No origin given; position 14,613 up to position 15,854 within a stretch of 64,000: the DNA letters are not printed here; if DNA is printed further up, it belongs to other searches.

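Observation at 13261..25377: Two divergent paralogous cassettes of secreted proteins with identical ATGA coupling, bracketing a tRNA/pyk segment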

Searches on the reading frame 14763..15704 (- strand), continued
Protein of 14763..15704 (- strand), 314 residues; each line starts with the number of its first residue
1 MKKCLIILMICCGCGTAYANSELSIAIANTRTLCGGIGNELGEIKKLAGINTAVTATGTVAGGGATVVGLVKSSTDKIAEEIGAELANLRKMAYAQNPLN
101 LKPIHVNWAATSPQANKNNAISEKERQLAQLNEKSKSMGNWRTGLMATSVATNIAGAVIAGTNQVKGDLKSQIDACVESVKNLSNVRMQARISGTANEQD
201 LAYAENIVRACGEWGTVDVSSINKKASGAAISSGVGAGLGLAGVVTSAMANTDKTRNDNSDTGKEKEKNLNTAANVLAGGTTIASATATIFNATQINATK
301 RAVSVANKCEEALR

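Call 31: fold_search(model_id=the predicted structure, library=pdb)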
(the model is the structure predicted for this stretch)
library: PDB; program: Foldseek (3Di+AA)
matches with E <= 10: 408; with E <= 0.001: 0
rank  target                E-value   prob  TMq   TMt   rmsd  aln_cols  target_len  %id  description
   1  8w20_A                4.3e-02  0.47  0.20  0.10  52.4       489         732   10  Umb1 umbrella toxin particle (released 2024-04-17)
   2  2nwl_B                4.5e-02  0.16  0.12  0.10  32.9       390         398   15  Crystal structure of GltPh in complex with L-Asp (released 2007-02-27)
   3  2nwl_A                5.7e-02  0.15  0.12  0.10  33.2       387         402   14  Crystal structure of GltPh in complex with L-Asp (released 2007-02-27)
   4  2nwx_B                6.8e-02  0.15  0.12  0.10  32.4       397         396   15  Crystal structure of GltPh in complex with L-aspartate and sodium ions (released 2007-02-27)
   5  6zgb_A                7.4e-02  0.15  0.12  0.09  32.6       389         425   14  glutamate transporter homologue Glttk in complex with a photo cage compound (released 2021-01-27)
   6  6r7r_B                1.3e-01  0.13  0.12  0.10  33.0       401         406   13  Crystal structure of the glutamate transporter homologue GltTk in complex with D-aspartate (released 2019-04-17)
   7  8r5s_A                1.4e-01  0.60  0.23  0.28  28.1       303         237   11  t113 - De-novo designed soluble homotetramer (released 2024-11-27)
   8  6zl4_A                1.4e-01  0.12  0.12  0.09  32.7       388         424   14  the structure of glutamate transporter homologue GltTk in complex with the photo switchable compound (cis) (released 2021-01-27)
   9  2nwx_C                1.5e-01  0.12  0.13  0.11  32.4       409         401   13  Crystal structure of GltPh in complex with L-aspartate and sodium ions (released 2007-02-27)
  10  8r5s_D                1.8e-01  0.35  0.19  0.23  24.0       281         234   13  t113 - De-novo designed soluble homotetramer (released 2024-11-27)
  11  4oyf_A                1.9e-01  0.11  0.12  0.10  32.8       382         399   15  Crystal structure of GLTPH R397A IN Sodium-bound state (released 2014-08-13)
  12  8d9p                  2.1e-01  0.41  0.17  0.25  31.2       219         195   12  De Novo Photosynthetic Reaction Center Protein Equipped with Heme B and Mn(II) cations (released 2022-09-28)
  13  6r7r_C                2.3e-01  0.09  0.12  0.10  32.9       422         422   12  Crystal structure of the glutamate transporter homologue GltTk in complex with D-aspartate (released 2019-04-17)
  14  7nmq                  2.4e-01  0.33  0.24  0.22  31.1       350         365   11  Bacillus cereus HblL1 toxin component (released 2021-04-07)
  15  1wp1_A                2.5e-01  0.33  0.22  0.16  19.1       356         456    8  Crystal structure of the drug-discharge outer membrane protein, OprM (released 2004-11-02)
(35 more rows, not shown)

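Call 32: search_solved_structures(query=A1, max_evalue=10)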
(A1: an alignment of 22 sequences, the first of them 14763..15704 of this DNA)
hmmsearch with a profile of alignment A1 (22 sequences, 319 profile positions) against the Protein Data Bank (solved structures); distinct sequences matched with E-value up to 10: 4.
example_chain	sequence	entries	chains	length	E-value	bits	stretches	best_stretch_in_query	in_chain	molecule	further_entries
8crx_n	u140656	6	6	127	0.0082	18.4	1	37-93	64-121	50S ribosomal protein L18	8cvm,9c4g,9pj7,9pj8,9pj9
8d06_A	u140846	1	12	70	0.22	13.7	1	76-144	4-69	HALC3_104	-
2dbo_A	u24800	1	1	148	2.1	10.5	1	56-144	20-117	D-tyrosyl-tRNA(Tyr) deacylase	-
4fe8_A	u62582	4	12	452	8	8.6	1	50-129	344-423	Maltose-binding periplasmic protein,Huntingtin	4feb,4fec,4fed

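Call 33: search_protein_families(library=phrogs, proteins=[window:14763-15704:-], max_evalue=0.1)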
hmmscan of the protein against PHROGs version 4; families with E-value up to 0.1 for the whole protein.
window:14763-15704:- (314 aa): 0 families

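Call 34: search_protein_families(library=padloc, proteins=[window:14763-15704:-], max_evalue=0.1)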
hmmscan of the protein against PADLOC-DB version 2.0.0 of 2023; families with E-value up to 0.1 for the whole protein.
window:14763-15704:- (314 aa): 0 families

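Call 46: predict_structure(alignment_id=A2)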
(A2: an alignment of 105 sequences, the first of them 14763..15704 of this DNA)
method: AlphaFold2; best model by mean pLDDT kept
length: 314 residues; sequences in the alignment: 105
mean_pLDDT: 80.8   pTM: 0.62
mean pLDDT of the five models: 80.8, 80.3, 79.3, 71.5, 71.3
residues with pLDDT >= 90: 94; 70-90: 148; 50-70: 72; < 50: 0
segments of 3 or more residues with pLDDT < 50: none
pLDDT, mean of each block of 10 residues (from residue 1): 77 64 94 94 79 68 70 84 90 78 71 71 91 84 72 68 72 95 97 95 98 92 75 68 71 83 83 74 69 78 94 96
secondary structure, 60 per line:
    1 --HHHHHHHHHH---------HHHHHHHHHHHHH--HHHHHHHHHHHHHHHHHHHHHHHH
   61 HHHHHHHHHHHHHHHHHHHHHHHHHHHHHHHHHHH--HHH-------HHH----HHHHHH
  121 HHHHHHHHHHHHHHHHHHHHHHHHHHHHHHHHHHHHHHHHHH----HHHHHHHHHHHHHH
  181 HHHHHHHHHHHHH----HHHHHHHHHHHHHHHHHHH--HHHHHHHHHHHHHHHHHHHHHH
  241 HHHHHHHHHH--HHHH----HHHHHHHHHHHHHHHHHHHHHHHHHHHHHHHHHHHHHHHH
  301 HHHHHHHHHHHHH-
elements in order: H3-12 H22-34 H37-95 H115-162 H167-193 H198-216 H219-250 H253-256 H261-313
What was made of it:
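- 14760..15704 (-): A1: conserved exported all-alpha protein (314 aa), founding member of the family. Signal peptide residues 1-19. Invariant C34, C176, C211, C309. Charge-free Gly/Ala/Ser/Thr-rich helical stretches at residues 48-70, 143-161, 228-252 and 273-296. AF2 pLDDT 80.8, all helix (call 46).
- On Two-partner secretion (type Vb): The AF2 model is entirely helical (call 46).
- Closest known: Two-partner secretion. Different: TpsB is a ~550-aa Omp85 beta-barrel with POTRA domains; A1/B1 are ~290-aa all-alpha proteins (call 46).
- All-helical model at pLDDT 80.8, with lower confidence exactly in those stretches (call 46).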

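Call 50: fold_search(model_id=the predicted structure, library=pdb)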
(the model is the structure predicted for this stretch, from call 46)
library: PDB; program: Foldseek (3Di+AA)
matches with E <= 10: 409; with E <= 0.001: 0
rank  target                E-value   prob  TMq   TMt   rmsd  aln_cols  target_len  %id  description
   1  8r5s_A                2.0e-01  0.51  0.22  0.27  26.2       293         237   12  t113 - De-novo designed soluble homotetramer (released 2024-11-27)
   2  2nwl_B                2.0e-01  0.10  0.12  0.10  32.7       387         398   16  Crystal structure of GltPh in complex with L-Asp (released 2007-02-27)
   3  8r5s_D                2.3e-01  0.44  0.21  0.26  23.4       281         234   12  t113 - De-novo designed soluble homotetramer (released 2024-11-27)
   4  2nwx_B                2.6e-01  0.09  0.12  0.10  32.8       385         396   14  Crystal structure of GltPh in complex with L-aspartate and sodium ions (released 2007-02-27)
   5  8d9p                  2.7e-01  0.38  0.18  0.25  31.1       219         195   12  De Novo Photosynthetic Reaction Center Protein Equipped with Heme B and Mn(II) cations (released 2022-09-28)
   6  7nmq                  2.7e-01  0.28  0.24  0.21  27.8       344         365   11  Bacillus cereus HblL1 toxin component (released 2021-04-07)
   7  7uc7                  3.1e-01  0.75  0.23  0.15  25.0       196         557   10  Stat5a Core in complex with Compound 17 (released 2023-02-15)
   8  5vju                  3.1e-01  0.33  0.18  0.25  31.2       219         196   13  De Novo Photosynthetic Reaction Center Protein Variant Equipped with His-Tyr H-bond, Heme B, and Cd(II) ions (released 2018-04-25)
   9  2nwl_A                3.1e-01  0.08  0.12  0.10  32.7       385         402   15  Crystal structure of GltPh in complex with L-Asp (released 2007-02-27)
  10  2nwx_C                4.1e-01  0.09  0.13  0.11  33.0       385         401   12  Crystal structure of GltPh in complex with L-aspartate and sodium ions (released 2007-02-27)
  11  6h2f_A                4.5e-01  0.47  0.28  0.27  36.1       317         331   14  Structure of the pre-pore AhlB of the tripartite alpha-pore forming toxin, AHL, from Aeromonas hydrophila. (released 2019-07-10)
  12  6x17_A                4.5e-01  0.09  0.13  0.10  29.9       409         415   13  Outward-facing state of the glutamate transporter homologue GltPh in complex with TBOA (released 2020-11-18)
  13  5vjs                  4.7e-01  0.30  0.17  0.25  31.4       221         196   12  De Novo Photosynthetic Reaction Center Protein Equipped with Heme B, a synthetic Zn porphyrin, and Zn(II) cations (released 2018-04-25)
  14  8w20_A                4.9e-01  0.69  0.36  0.17  64.5       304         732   13  Umb1 umbrella toxin particle (released 2024-04-17)
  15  8r5s_E                4.9e-01  0.33  0.22  0.27  24.0       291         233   12  t113 - De-novo designed soluble homotetramer (released 2024-11-27)
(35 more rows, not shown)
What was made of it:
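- Closest known: ClyA-family and tripartite alpha-pore-forming toxins. Same: They recur among the top (non-significant) Foldseek neighbours (calls 31, 50).
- The weak recurring Foldseek neighbours of A1 are tripartite alpha-pore-forming toxins (AhlB, SmhB, HblL1) and the Umb1 toxin particle (calls 31, 50).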

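Call 62: search_protein_families(library=pfam, alignment_id=A4, max_evalue=0.01)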
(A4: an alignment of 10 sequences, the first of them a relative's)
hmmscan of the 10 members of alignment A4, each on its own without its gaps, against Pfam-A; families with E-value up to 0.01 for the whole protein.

A. member 1, L006:8951-10297:+ (449 aa): 2 families
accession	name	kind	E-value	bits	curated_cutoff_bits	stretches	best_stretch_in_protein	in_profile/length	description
PF10908.13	Tlde1_dom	-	5.1e-05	24.1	30.1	1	341-424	5-97/120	Tlde1 domain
PF03734.19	YkuD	-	0.0023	19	23.4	1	326-423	14-126/146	L,D-transpeptidase catalytic domain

B. families by the number of members that match (of 10 scanned): 2 families
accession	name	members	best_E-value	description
PF10908.13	Tlde1_dom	10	1.1e-07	Tlde1 domain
PF03734.19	YkuD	7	0.00011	L,D-transpeptidase catalytic domain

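Call 63: search_solved_structures(query=A4, max_evalue=1, show_alignments=1)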
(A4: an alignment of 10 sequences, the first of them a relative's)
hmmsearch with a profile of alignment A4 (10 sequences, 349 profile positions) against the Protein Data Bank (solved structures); distinct sequences matched with E-value up to 1: 0.

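Call 65: search_protein_families(library=pfam, alignment_id=A2, max_evalue=1)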
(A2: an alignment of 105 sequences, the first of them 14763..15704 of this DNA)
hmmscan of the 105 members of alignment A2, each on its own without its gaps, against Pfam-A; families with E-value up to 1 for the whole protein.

A. member 1, window:14763-15704:- (314 aa): 3 families
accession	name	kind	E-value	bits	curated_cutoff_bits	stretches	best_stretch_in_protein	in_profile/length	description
PF25592.1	DUF7937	-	0.036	13.4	31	1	228-294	101-162/402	Domain of unknown function (DUF7937)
PF04360.17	Serglycin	-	0.078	13.4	30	1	107-154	34-81/149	Serglycin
PF08544.19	GHMP_kinases_C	-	0.14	13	21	1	41-85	36-82/85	GHMP kinases C terminal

B. families by the number of members that match (of 105 scanned): 209 families (the first 25 are shown)
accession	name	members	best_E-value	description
PF22107.2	Pch2_N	9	0.0085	Pch2 N-terminal domain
PF25592.1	DUF7937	8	0.0039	Domain of unknown function (DUF7937)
PF22116.1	DUF6944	7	0.0029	Family of unknown function (DUF6944)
PF22299.1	BRISC_FAM175B_helical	3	0.026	BRISC complex subunit FAM175B, helical domain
PF14823.11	Sirohm_synth_C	3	0.072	Sirohaem biosynthesis protein C-terminal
PF01970.21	TctA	3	0.089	Tripartite tricarboxylate transporter TctA family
PF04103.21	CD20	3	0.14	CD20-like family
PF01618.21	MotA_ExbB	3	0.16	MotA/TolQ/ExbB proton channel family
PF11021.13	DUF2613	3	0.2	Protein of unknown function (DUF2613)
PF08669.17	GCV_T_C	3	0.67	Glycine cleavage T-protein C-terminal barrel domain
PF23203.1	KIF21A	2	0.002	KIF21A-like domain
PF17109.10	Goodbye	2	0.0073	fungal STAND N-terminal Goodbye domain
PF18476.7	PIN_8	2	0.0078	PIN like domain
PF01991.23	vATP-synt_E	2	0.0089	ATP synthase (E/31 kDa) subunit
PF02090.21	SPAM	2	0.016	Salmonella surface presentation of antigen gene type M protein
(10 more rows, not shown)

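Call 81: fold_search(model_id=the predicted structure, library=viral)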
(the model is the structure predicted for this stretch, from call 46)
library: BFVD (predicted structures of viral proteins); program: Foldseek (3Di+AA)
matches with E <= 10: 276; with E <= 0.001: 0
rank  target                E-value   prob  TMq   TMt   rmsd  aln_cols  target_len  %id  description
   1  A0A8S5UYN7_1          8.0e-03  0.99  0.27  0.13  41.7       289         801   14  Endosialidase chaperone [Siphoviridae sp. ctkKt3]
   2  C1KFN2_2              2.9e-02  0.75  0.23  0.08  29.7       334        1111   12  Putative tail fibre protein [Lactobacillus phage Lb338-1]
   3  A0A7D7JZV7            7.9e-02  0.80  0.26  0.18  26.8       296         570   14  (no name in the UniProt tables at hand)
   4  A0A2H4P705            1.0e-01  0.20  0.15  0.07  68.1       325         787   13  GDSL-like lipase [Pseudomonas phage nickie]
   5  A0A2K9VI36            1.7e-01  1.00  0.49  0.19  12.8       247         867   14  Bacteriophage T7 tail fibre protein-like N-terminal domain-containing protein [Pseudomonas phage PollyC]
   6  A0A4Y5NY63            2.6e-01  0.15  0.16  0.15  66.8       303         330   16  (no name in the UniProt tables at hand)
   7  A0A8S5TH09            2.9e-01  0.20  0.19  0.09  49.9       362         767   10  Uncharacterized protein [Myoviridae sp. ctIty1]
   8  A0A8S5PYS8            3.8e-01  0.69  0.31  0.14  24.0       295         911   13  Tail fiber protein [Podoviridae sp. ctIlO27]
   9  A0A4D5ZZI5            4.0e-01  0.18  0.19  0.17  34.3       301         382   12  (no name in the UniProt tables at hand)
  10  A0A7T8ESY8            4.1e-01  0.15  0.21  0.20  35.3       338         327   10  (no name in the UniProt tables at hand)
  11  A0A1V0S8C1            4.3e-01  0.25  0.21  0.07  33.0       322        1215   10  DNA repair exonuclease Smc [Catovirus CTV1]
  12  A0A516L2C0            4.7e-01  0.44  0.22  0.22  11.3       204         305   17  (no name in the UniProt tables at hand)
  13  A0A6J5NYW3            5.2e-01  0.33  0.24  0.17  39.2       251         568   14  Endonuclease subunit [uncultured Caudovirales phage]
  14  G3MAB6                5.2e-01  0.23  0.23  0.12  58.9       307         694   13  Gp375 [Bacillus phage G]
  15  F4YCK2                5.7e-01  0.14  0.20  0.08  47.4       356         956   13  (no name in the UniProt tables at hand)
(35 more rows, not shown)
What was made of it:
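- Tried and rejected: BFVD viral structures gave a best E of 8e-3 at TM 0.27, from long helical tail-fibre or chaperone proteins; I judged this non-specific (call 81).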
